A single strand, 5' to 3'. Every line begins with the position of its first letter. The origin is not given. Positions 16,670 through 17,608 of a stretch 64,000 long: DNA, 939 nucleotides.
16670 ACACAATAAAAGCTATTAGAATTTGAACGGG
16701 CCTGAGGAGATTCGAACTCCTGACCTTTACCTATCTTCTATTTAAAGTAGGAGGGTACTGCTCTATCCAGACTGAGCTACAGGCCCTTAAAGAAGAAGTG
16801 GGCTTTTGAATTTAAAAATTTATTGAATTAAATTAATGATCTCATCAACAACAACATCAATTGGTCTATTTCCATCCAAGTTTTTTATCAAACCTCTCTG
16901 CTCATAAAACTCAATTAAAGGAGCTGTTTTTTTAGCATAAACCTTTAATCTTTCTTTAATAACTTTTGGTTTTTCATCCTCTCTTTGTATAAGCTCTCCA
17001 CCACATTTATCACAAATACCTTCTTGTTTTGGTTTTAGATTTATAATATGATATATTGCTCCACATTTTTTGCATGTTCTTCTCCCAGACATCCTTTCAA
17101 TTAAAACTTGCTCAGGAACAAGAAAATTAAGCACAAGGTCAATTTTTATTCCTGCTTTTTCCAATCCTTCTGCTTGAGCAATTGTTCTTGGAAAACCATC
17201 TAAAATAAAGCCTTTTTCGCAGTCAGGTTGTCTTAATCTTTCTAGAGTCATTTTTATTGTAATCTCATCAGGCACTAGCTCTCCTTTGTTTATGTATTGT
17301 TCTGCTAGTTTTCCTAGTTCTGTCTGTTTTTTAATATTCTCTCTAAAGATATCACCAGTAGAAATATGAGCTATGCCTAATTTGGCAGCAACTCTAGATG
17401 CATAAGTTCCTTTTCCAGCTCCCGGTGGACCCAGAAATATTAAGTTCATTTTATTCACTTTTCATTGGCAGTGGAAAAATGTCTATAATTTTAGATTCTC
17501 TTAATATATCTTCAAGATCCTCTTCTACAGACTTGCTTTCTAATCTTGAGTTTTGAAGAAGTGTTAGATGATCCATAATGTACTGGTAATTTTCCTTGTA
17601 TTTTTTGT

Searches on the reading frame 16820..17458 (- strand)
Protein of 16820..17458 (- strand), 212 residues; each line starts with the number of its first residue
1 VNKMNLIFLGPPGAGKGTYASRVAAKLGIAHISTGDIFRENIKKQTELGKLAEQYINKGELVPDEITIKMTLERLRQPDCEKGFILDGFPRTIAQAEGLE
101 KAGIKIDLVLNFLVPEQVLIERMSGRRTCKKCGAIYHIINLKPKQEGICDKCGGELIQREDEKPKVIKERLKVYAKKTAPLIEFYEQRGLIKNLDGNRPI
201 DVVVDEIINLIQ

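Call 27: search_protein_families(library=pfam, proteins=[window:16820-17458:-], max_evalue=0.0001)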
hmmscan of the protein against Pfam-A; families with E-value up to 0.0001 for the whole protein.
window:16820-17458:- (212 aa): 4 families
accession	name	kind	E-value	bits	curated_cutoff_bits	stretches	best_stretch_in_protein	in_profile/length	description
PF00406.28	ADK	-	1.1e-52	178.7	26.8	1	9-189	2-150/151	Adenylate kinase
PF13207.12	AAA_17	-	4.5e-29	101.9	27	1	9-128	1-124/136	AAA domain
PF05191.20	ADK_lid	-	1.4e-19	70.1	26.6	1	126-161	1-36/36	Adenylate kinase, active site lid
PF13238.12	AAA_18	-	7.4e-05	23.6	29.4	0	8-130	3-115/128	AAA domain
